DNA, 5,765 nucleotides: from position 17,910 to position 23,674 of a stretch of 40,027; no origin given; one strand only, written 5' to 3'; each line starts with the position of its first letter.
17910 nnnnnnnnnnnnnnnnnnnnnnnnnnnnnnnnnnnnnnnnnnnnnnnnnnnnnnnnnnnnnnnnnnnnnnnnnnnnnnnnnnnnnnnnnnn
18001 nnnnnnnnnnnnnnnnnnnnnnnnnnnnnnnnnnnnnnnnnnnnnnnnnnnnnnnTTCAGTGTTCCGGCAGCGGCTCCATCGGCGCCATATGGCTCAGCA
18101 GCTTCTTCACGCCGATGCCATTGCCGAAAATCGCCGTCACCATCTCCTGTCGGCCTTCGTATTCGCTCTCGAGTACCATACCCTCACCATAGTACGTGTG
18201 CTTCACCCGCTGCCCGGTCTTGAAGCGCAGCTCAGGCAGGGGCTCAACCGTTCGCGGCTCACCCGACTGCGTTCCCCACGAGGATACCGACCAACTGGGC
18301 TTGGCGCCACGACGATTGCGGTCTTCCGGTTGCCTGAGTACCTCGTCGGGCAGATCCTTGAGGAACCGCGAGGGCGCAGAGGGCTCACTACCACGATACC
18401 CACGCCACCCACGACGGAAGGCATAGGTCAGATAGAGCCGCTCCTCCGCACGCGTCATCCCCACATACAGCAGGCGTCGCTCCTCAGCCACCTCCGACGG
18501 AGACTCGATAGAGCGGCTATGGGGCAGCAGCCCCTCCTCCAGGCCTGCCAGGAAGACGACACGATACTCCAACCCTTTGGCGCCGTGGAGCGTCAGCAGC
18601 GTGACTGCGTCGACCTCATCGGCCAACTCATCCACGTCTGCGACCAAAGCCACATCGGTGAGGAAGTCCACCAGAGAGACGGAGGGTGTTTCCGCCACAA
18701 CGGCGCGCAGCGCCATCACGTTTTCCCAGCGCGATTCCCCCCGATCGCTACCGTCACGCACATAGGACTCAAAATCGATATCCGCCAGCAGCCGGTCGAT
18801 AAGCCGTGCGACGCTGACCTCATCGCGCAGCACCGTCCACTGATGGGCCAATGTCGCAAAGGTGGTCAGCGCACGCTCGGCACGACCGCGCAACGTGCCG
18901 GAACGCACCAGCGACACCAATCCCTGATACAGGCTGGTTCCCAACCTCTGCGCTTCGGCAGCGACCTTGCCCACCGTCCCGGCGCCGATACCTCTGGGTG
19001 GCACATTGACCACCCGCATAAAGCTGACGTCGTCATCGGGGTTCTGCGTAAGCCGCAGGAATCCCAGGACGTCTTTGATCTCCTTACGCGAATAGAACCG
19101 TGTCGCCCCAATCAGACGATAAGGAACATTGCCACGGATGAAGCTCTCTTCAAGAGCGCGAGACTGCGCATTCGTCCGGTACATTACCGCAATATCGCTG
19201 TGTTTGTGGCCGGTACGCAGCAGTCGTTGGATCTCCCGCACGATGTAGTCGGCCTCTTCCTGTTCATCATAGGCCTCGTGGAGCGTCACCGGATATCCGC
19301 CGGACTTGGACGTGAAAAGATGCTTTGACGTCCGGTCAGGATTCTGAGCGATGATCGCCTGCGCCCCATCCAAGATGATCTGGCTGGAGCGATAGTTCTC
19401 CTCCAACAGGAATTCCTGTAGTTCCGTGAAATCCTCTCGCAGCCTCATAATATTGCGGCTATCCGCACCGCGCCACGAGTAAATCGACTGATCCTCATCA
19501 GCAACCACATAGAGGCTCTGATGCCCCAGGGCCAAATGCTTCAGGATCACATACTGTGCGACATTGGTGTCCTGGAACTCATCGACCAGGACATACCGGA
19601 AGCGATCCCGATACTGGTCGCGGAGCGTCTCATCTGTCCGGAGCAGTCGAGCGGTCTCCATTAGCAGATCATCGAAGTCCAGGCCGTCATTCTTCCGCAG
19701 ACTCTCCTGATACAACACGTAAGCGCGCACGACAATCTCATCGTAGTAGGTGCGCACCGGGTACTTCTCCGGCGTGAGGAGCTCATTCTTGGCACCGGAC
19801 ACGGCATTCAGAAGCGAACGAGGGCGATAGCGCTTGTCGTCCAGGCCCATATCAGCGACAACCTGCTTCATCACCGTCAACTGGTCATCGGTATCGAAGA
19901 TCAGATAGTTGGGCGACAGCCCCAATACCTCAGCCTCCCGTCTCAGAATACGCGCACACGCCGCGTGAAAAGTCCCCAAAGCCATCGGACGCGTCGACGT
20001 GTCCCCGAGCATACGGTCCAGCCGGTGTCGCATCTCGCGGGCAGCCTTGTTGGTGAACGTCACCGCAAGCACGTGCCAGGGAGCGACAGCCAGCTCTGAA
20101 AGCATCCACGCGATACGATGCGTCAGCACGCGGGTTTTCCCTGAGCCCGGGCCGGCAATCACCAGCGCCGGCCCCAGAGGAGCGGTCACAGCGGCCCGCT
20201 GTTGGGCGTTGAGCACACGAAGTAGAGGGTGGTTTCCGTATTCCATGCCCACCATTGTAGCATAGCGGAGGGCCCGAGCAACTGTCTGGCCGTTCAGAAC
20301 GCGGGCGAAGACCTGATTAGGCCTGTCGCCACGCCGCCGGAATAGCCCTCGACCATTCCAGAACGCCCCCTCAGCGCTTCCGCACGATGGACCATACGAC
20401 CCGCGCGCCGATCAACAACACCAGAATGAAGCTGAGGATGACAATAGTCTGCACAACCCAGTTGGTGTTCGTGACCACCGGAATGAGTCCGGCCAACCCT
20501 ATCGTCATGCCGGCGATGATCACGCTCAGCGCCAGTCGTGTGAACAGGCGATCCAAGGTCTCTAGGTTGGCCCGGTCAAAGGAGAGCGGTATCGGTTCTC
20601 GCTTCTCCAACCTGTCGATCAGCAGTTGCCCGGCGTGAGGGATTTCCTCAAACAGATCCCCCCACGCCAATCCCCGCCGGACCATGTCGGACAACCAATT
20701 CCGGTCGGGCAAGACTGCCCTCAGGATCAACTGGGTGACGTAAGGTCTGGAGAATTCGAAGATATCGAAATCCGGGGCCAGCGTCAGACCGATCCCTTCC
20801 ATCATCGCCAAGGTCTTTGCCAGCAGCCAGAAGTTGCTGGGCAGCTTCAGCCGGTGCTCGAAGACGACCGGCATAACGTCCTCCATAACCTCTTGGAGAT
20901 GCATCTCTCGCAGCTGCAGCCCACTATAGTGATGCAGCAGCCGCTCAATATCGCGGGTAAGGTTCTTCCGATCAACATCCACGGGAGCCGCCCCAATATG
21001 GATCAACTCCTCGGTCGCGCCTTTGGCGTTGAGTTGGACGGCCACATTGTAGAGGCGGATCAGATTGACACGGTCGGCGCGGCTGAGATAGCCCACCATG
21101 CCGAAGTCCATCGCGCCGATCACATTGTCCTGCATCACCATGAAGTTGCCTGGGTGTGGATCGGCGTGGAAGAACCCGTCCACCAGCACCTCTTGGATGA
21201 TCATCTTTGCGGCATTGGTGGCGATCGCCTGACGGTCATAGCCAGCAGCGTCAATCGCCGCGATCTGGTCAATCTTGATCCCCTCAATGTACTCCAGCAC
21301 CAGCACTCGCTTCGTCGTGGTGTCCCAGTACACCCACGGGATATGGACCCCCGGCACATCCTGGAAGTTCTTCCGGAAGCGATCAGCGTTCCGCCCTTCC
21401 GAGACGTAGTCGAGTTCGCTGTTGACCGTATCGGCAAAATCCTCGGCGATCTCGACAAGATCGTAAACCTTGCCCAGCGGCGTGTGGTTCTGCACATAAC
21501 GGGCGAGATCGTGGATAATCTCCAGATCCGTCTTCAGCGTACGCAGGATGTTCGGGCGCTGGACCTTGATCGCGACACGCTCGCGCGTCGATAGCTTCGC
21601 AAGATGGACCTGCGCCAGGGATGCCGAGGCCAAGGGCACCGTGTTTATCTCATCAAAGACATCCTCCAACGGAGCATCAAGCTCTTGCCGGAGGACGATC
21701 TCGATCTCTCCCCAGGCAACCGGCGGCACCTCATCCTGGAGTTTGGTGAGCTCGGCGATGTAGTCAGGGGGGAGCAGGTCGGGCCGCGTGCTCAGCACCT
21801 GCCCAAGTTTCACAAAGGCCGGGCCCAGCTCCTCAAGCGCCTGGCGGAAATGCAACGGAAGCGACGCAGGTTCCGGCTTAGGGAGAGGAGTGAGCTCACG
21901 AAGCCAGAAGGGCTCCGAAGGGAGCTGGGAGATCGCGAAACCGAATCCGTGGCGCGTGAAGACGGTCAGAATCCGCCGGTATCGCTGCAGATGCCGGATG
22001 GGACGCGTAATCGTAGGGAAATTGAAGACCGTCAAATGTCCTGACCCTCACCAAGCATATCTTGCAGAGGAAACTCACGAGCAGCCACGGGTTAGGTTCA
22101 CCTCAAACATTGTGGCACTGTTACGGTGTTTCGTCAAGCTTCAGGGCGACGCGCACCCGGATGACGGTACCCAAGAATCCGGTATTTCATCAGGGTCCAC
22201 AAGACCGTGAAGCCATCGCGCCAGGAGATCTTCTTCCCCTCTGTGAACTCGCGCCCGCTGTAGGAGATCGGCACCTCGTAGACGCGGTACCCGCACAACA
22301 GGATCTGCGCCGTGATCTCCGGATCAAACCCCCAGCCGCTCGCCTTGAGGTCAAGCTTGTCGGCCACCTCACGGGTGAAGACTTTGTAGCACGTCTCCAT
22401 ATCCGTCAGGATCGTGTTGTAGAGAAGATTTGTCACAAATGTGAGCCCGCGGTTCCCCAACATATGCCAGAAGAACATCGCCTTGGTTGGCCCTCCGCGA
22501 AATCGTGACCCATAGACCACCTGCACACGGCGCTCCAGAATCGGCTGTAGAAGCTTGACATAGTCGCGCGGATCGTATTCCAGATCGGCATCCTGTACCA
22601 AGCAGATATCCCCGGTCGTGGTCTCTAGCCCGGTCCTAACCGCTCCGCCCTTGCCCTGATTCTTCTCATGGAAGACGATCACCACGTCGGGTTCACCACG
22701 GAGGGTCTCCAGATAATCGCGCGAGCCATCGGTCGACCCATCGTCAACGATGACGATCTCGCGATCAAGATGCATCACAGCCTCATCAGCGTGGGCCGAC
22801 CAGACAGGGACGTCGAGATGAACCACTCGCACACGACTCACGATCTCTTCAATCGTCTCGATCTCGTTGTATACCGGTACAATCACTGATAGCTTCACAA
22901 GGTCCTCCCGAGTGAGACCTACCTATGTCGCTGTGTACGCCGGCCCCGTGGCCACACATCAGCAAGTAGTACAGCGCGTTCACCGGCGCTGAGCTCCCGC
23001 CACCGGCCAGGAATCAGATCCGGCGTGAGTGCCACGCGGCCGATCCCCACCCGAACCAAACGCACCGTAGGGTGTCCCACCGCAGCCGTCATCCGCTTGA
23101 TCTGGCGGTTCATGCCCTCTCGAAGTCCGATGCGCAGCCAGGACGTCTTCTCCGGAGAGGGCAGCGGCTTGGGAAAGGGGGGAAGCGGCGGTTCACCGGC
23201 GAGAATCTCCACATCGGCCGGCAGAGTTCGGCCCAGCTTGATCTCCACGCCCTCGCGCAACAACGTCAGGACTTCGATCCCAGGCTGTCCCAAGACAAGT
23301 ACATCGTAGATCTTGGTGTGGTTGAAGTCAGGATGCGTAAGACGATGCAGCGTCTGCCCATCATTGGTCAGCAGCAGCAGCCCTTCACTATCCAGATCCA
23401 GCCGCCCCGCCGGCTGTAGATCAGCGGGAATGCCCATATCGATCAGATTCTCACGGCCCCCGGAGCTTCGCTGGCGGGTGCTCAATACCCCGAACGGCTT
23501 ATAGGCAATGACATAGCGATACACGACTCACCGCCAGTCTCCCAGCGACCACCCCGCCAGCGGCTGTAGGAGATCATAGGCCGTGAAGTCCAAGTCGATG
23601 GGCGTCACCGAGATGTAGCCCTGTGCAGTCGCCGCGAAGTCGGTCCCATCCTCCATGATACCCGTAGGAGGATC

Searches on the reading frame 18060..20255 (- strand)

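Call 7: search_protein_families(library=pfam, proteins=[window:18060-20255:-], max_evalue=0.001)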
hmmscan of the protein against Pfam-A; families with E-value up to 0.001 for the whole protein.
window:18060-20255:- (732 aa): 7 families
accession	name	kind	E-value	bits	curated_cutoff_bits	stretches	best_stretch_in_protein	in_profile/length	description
PF00580.27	UvrD-helicase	-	3.8e-86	289.6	23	1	15-276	1-270/271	UvrD/REP helicase N-terminal domain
PF13361.12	UvrD_C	-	8.3e-70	236.4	25.6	1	284-612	3-348/350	UvrD-like helicase C-terminal domain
PF13245.12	AAA_19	-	5.5e-21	75.6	25.1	1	19-260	1-132/134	AAA domain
PF13538.12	UvrD_C_2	-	1.8e-10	41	27.4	1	551-610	2-52/52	UvrD-like helicase C-terminal domain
PF21196.3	PcrA_UvrD_tudor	-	5.4e-07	29.8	23.9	1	681-727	2-47/48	PcrA/UvrD tudor domain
PF13604.12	AAA_30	-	0.00033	20.9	27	0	15-80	2-67/191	AAA domain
PF13086.12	AAA_11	-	0.00055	20.2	27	0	15-107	2-93/257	AAA domain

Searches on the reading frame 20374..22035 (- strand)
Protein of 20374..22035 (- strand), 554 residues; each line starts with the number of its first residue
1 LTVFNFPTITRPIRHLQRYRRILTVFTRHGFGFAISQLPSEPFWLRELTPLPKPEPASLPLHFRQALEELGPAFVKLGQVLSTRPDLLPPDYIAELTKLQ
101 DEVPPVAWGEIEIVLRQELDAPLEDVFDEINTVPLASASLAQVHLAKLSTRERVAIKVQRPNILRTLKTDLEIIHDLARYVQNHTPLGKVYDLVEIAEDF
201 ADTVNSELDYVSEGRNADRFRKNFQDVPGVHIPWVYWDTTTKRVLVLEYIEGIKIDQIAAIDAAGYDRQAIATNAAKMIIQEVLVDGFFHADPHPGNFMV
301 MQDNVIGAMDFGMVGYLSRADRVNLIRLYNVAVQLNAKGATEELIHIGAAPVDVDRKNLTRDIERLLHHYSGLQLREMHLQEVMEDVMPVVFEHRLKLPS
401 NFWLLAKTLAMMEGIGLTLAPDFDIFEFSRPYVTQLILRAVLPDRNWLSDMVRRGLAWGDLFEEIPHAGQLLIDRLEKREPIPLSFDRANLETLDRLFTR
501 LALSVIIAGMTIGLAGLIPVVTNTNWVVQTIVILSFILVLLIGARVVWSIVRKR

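Call 12: search_protein_families(library=pfam, proteins=[window:20374-22035:-], max_evalue=0.001)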
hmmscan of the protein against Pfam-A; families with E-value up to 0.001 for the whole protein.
window:20374-22035:- (554 aa): 3 families
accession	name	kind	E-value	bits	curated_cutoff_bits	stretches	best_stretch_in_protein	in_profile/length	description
PF03109.22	ABC1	-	2.4e-75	253.3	22.9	1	98-342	1-242/244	ABC1 atypical kinase-like domain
PF01636.29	APH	-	3.6e-05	24.1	23.2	1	246-316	127-199/239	Phosphotransferase enzyme family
PF06176.17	WaaY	-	0.00089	19.4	20.3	0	244-334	119-204/229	Lipopolysaccharide core biosynthesis protein (WaaY)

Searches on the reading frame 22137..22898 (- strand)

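Call 12: search_protein_families(library=pfam, proteins=[window:22137-22898:-], max_evalue=0.001)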
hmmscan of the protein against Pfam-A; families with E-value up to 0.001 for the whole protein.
window:22137-22898:- (254 aa): 1 family
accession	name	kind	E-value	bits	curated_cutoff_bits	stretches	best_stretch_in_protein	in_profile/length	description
PF00535.33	Glycos_transf_2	-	2.3e-31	109.4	23.3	1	4-182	1-167/168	Glycosyl transferase family 2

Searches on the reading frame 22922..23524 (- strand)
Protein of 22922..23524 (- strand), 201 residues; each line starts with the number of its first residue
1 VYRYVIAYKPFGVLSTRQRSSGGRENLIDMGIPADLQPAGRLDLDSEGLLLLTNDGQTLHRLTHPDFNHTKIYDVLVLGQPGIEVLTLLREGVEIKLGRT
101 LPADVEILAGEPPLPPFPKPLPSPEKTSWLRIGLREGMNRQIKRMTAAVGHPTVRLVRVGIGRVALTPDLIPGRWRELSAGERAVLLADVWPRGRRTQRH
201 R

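Call 12: search_protein_families(library=pfam, proteins=[window:22922-23524:-], max_evalue=0.001)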
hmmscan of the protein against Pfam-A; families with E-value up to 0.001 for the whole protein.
window:22922-23524:- (201 aa): 1 family
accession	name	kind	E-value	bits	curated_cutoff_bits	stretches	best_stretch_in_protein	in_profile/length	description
PF00849.27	PseudoU_synth_2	-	2.6e-15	57.4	26.8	1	4-148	2-152/152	RNA pseudouridylate synthase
